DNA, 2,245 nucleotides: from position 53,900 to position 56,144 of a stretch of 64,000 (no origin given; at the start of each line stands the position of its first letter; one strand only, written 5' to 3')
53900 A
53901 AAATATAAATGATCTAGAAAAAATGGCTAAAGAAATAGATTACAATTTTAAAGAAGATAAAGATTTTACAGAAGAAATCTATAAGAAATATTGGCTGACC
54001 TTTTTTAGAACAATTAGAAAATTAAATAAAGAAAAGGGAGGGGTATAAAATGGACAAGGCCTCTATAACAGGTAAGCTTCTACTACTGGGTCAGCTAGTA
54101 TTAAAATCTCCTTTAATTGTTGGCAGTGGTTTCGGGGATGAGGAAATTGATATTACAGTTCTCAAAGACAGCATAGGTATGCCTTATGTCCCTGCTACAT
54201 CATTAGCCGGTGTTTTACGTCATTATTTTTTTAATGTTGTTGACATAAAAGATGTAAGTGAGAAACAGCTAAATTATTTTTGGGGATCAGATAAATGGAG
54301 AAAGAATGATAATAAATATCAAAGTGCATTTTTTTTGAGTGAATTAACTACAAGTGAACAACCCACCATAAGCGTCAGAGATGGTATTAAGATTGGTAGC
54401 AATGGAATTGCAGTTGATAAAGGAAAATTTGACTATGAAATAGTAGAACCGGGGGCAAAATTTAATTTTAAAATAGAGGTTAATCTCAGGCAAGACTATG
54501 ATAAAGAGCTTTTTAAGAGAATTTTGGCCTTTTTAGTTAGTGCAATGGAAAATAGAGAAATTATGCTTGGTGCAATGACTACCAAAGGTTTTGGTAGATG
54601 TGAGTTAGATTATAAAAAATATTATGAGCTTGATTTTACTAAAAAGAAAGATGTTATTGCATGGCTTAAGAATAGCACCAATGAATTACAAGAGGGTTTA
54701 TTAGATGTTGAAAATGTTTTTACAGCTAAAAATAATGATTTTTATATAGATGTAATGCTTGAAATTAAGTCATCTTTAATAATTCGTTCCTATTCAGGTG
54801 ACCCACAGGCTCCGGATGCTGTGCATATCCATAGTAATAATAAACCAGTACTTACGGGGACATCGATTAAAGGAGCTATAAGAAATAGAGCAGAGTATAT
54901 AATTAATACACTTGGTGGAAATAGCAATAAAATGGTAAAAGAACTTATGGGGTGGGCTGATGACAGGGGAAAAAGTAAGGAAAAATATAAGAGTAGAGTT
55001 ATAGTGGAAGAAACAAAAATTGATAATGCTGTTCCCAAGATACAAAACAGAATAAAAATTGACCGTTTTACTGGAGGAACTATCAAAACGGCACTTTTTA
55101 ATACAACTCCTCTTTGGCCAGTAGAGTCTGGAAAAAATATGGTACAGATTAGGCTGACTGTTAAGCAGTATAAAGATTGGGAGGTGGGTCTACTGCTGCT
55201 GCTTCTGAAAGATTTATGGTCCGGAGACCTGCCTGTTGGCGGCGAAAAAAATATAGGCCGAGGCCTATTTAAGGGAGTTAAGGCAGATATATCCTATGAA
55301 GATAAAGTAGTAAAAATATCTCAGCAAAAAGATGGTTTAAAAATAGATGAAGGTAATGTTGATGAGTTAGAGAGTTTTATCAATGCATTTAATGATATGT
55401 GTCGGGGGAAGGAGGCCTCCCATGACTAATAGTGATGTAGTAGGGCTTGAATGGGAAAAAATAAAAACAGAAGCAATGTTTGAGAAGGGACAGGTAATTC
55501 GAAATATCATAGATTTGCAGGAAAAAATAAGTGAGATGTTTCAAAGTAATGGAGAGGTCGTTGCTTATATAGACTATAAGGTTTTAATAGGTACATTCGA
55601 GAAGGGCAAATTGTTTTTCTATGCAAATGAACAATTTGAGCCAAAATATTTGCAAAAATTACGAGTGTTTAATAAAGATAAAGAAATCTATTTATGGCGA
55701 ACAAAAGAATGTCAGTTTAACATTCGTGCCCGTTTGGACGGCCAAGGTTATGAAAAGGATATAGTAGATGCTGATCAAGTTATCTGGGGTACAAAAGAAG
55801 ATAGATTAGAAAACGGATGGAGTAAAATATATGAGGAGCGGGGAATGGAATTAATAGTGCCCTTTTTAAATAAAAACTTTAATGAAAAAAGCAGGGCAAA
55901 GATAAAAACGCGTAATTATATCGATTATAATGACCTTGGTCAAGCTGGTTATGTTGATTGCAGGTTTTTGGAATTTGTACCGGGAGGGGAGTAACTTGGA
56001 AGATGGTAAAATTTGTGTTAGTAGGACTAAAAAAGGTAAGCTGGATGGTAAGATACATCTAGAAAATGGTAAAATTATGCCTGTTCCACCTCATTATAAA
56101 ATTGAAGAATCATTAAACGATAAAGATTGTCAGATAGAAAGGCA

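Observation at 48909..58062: Array-less, adaptation-less type III-D-like CRISPR effector cassette led by a Can2/Card1-type CARF nuclease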

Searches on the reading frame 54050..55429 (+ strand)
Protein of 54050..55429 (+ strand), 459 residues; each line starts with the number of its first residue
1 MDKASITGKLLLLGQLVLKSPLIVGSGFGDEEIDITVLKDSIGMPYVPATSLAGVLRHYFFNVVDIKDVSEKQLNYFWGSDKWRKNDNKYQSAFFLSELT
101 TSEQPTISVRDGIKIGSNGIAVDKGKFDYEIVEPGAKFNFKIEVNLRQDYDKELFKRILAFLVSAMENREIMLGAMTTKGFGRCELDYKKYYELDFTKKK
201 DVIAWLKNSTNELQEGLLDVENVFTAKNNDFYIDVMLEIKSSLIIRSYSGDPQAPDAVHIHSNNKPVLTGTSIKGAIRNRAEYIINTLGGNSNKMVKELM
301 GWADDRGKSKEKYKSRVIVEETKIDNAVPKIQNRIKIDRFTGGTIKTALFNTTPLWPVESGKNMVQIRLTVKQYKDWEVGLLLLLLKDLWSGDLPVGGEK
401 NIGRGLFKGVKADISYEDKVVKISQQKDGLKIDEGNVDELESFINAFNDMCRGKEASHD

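Call 3: search_protein_families(library=pfam, proteins=[window:54050-55429:+], max_evalue=0.1)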
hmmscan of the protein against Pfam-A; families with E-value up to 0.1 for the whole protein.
window:54050-55429:+ (459 aa): 1 family
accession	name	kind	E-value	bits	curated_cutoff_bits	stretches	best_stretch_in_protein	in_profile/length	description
PF03787.20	RAMPs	-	4.2e-44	151.8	22.1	2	16-185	2-189/189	RAMP superfamily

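Call 4: search_protein_families(library=ncbifam, proteins=[window:54050-55429:+], max_evalue=0.1)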
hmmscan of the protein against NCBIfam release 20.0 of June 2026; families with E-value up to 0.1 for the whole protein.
window:54050-55429:+ (459 aa): 9 families
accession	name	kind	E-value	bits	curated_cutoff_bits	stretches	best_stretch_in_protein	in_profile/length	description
TIGR02581.1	cas_cyan_RAMP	equivalog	1.5e-27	96.7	108.05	4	93-186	120-210/216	type III CRISPR-associated RAMP protein Csx7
NF049957.1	Cas_III-I_gRAMP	exception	4.3e-17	61.3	800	2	268-416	565-713/1076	type III-I CRISPR-associated gRAMP effector Cas7-11i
TIGR02580.1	cas_RAMP_Cmr4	equivalog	1.1e-10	41.9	87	1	18-88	7-78/283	type III-B CRISPR module RAMP protein Cmr4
TIGR01898.1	cas_TM1791_cmr6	equivalog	1.7e-10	41.4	51.1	1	17-70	4-56/195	type III-B CRISPR module RAMP protein Cmr6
TIGR02582.1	cas7_TM1809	equivalog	4.1e-09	36.7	90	1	129-185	149-202/203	type III-A CRISPR-associated RAMP protein Csm3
TIGR03986.1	TIGR03986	equivalog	8.1e-08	32.1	161.35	1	232-284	35-91/568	TIGR03986 family type III CRISPR-associated RAMP protein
NF041225.1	Cas_III-E_gRAMP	equivalog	1.3e-07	29.4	700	2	325-417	751-844/1636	type III-E CRISPR-associated gRAMP effector Cas7-11e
TIGR01899.1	cas_TM1807_csm5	equivalog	3e-05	23.7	38.3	1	244-308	89-153/364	type III-A CRISPR-associated RAMP protein Csm5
TIGR03115.2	cas7_csf2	equivalog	4.3e-05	22.9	130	1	366-449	251-332/346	type IV CRISPR-associated protein Csf2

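Call 5: search_protein_families(library=padloc, proteins=[window:54050-55429:+], max_evalue=0.1)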
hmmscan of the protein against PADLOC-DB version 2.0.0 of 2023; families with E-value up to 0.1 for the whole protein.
window:54050-55429:+ (459 aa): 43 families (the best 25 are shown)
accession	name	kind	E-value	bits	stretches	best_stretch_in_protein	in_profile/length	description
PDLC02111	Cas7_IIId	-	2.8e-127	423.1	1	2-448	2-412/417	-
PDLC02112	Cas7_IIId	-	2.6e-87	291.3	1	4-422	4-416/434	-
PDLC02115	Cas7_IIId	-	2.8e-59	199.5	2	10-288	4-277/486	-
PDLC02107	Cas7_IIId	-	2.9e-46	156.3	1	19-409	15-417/426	-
PDLC01296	Csm3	-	2e-31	107.5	2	12-186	6-186/192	"CAS-III-A,CAS-III-D; effector_G7"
PDLC01016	Csm3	-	5.2e-31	106.5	2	16-184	3-188/189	Csm3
PDLC01015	Csm3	-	4.4e-27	94.2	2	19-182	2-178/178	Csm3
PDLC01339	Csm3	-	5.1e-27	93.9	2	19-182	2-163/163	"CAS-III-A,CAS-III-D; effector_G7"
PDLC01442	Csm3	-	4.3e-26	90.1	2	5-201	3-195/208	"CAS-III-A,CAS-III-D; effector_G7"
PDLC01613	Csm3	-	9.2e-22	76.8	2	16-185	2-177/177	"CAS-III-A,CAS-III-D; effector_G7"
PDLC01017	Csm3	-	9.2e-19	66.2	3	102-218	137-242/257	Csm3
PDLC01724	typeIV_Cas7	-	3.1e-17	61.2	2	123-229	215-323/329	Csf2_0_IV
PDLC01441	Cmr4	-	7.4e-14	50.1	1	20-80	11-67/245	"CAS-III-B,CAS-III-C; effector_G7"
PDLC01585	Csm3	-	6e-13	46.8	1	17-87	9-79/206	"CAS-III-A,CAS-III-D; effector_G7"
PDLC01295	Cmr4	-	2e-12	45.9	1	17-96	6-78/256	"CAS-III-B,CAS-III-C; effector_G7"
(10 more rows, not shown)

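Call 15: find_encoding_contigs(protein=window:54050-55429:+, flank=10000, max_places=6)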
Protein window:54050-55429:+ (459 aa): 3 contigs read that carry it; 2 places shown.
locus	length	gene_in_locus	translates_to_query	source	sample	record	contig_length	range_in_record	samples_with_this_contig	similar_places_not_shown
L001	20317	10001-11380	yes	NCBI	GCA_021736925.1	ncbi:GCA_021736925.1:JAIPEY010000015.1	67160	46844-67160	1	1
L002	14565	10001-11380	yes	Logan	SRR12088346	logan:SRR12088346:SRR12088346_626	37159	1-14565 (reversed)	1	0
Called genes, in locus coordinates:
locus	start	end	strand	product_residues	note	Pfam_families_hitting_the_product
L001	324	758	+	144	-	-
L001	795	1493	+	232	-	PF14870:PSII_BNR (weak), PF15902:Sortilin-Vps10 (faint)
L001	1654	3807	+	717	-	PF11369:DUF3160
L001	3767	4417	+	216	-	-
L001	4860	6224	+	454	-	PF23400:CARF_Card1 (weak)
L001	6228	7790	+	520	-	PF22335:Cas10-Cmr2_palm2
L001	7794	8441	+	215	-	PF03787:RAMPs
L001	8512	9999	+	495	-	-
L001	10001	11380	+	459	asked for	PF03787:RAMPs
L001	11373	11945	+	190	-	PF27799:CRISPR-assoc_Csx19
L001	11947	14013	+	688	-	PF03787:RAMPs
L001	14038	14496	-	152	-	PF01695:IstB_IS21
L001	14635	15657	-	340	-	PF02899:Phage_int_SAM_1, PF13102:Phage_int_SAM_5, PF13495:Phage_int_SAM_4, PF00589:Phage_integrase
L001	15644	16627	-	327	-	PF00589:Phage_integrase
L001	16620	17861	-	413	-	PF00589:Phage_integrase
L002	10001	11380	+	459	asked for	PF03787:RAMPs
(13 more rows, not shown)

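Call 41: search_solved_structures(query=window:54050-55429:+, max_evalue=0.001, show_alignments=1)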
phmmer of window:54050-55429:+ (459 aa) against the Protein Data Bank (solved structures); distinct sequences matched with E-value up to 0.001: 19.
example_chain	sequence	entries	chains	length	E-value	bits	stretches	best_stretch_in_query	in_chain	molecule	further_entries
8s9t_D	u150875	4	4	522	1.8e-23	86.4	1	6-290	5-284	Cas7-2x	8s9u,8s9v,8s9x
9wxh_D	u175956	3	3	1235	6.3e-12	48.4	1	44-405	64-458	TIGR03986 family CRISPR-associated RAMP protein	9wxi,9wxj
8s9t_A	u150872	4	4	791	2.1e-08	36.8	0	125-197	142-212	Cas7-Cas5-Cas11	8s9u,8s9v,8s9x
7yn9_A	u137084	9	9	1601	7e-06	28.5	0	9-217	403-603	CRISPR-associated RAMP family protein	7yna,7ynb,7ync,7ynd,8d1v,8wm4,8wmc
8gs2_A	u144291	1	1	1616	7.2e-06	28.4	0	9-217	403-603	CRISPR-associated RAMP family protein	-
7wah_A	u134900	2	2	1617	3.5e-05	26.2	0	329-413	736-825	CRISPR-associated RAMP family protein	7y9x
8d9g_B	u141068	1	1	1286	3.6e-05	26.1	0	309-419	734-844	RAMP superfamily protein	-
8eex_A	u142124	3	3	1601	3.7e-05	26.1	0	329-413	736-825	Cas7-11 | CRISPR-associated RAMP family protein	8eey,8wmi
7y9y_A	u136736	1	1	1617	3.8e-05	26.1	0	329-413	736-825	CRISPR-associated RAMP family protein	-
8d9h_B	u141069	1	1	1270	3.8e-05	26.1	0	309-419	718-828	RAMP superfamily protein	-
8d9f_B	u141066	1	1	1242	5.3e-05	25.6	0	309-418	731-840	RAMP superfamily protein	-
8d9e_B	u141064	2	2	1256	5.5e-05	25.5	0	309-419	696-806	RAMP superfamily protein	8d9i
8gna_A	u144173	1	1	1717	9.8e-05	24.7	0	309-420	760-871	RAMP superfamily protein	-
7x7a_A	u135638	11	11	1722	9.8e-05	24.7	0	309-420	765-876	RAMP superfamily protein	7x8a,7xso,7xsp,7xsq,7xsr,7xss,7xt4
7y80_A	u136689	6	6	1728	9.9e-05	24.7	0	309-420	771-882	RAMP superfamily protein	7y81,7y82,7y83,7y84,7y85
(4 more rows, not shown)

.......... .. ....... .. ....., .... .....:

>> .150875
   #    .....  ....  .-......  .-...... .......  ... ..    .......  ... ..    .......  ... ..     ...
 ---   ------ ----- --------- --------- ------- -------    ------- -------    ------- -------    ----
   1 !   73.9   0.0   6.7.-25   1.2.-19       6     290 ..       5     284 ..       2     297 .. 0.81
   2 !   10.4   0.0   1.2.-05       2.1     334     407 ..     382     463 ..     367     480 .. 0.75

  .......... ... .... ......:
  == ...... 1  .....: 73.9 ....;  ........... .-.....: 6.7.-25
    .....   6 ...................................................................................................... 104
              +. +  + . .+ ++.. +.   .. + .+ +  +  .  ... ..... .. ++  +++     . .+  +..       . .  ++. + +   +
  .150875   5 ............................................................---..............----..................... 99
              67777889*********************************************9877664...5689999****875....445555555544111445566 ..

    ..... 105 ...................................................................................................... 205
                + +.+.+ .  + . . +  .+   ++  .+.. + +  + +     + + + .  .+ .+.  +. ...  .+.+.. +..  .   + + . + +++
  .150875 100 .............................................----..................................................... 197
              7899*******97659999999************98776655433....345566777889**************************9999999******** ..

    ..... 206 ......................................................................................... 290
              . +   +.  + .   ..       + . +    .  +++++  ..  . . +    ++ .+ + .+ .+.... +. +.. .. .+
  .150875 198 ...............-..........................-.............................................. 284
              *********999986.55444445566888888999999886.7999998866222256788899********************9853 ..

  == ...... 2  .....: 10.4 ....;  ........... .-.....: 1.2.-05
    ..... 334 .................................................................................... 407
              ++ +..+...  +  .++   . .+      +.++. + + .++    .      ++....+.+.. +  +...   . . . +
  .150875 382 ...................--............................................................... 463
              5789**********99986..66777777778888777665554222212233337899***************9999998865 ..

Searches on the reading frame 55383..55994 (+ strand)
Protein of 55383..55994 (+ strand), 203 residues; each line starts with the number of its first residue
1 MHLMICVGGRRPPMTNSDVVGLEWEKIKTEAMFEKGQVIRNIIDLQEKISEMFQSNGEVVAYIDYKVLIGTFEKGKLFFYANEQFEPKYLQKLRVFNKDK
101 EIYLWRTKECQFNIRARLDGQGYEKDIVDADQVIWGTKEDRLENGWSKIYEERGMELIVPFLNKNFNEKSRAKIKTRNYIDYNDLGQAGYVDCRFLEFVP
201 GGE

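Call 3: search_protein_families(library=pfam, proteins=[window:55383-55994:+], max_evalue=0.1)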
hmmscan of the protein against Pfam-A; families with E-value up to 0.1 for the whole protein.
window:55383-55994:+ (203 aa): 0 families

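Call 4: search_protein_families(library=ncbifam, proteins=[window:55383-55994:+], max_evalue=0.1)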
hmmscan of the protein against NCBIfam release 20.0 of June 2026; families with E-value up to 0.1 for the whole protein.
window:55383-55994:+ (203 aa): 1 family
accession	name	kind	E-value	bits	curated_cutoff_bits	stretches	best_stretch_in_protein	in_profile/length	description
TIGR03984.2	TIGR03984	equivalog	4.1e-36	124.2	35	1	47-199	4-169/170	type III-D CRISPR-associated protein Csx19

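Call 5: search_protein_families(library=padloc, proteins=[window:55383-55994:+], max_evalue=0.1)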
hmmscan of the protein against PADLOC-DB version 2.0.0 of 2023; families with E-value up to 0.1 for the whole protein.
window:55383-55994:+ (203 aa): 4 families
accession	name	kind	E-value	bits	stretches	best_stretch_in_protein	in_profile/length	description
PDLC01430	Csx19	-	6.9e-42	141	1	44-198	20-163/167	CAS-III-D; effector_UNK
PDLC01034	Csx19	-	1.7e-21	75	1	42-201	13-145/148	core gene (cas11)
PDLC01528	Csx19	-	1.8e-06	26.2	1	82-192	37-109/123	CAS-III-D; effector_UNK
PDLC01539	Csx19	-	0.012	13.8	0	93-191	49-111/123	CAS-III-D; effector_UNK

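Call 42: search_solved_structures(query=window:55422-55994:+, max_evalue=0.01, show_alignments=1)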
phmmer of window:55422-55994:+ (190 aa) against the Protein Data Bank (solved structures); distinct sequences matched with E-value up to 0.01: 0.

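Call 56: search_solved_structures(query=A3, max_evalue=0.1, show_alignments=1)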
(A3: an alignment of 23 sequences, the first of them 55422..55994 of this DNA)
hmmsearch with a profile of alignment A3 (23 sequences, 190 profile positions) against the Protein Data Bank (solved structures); distinct sequences matched with E-value up to 0.1: 1.
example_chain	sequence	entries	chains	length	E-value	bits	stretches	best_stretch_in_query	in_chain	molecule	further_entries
8s9t_B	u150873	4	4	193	3.5e-06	29.9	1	63-182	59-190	TIGR03984 family CRISPR-associated protein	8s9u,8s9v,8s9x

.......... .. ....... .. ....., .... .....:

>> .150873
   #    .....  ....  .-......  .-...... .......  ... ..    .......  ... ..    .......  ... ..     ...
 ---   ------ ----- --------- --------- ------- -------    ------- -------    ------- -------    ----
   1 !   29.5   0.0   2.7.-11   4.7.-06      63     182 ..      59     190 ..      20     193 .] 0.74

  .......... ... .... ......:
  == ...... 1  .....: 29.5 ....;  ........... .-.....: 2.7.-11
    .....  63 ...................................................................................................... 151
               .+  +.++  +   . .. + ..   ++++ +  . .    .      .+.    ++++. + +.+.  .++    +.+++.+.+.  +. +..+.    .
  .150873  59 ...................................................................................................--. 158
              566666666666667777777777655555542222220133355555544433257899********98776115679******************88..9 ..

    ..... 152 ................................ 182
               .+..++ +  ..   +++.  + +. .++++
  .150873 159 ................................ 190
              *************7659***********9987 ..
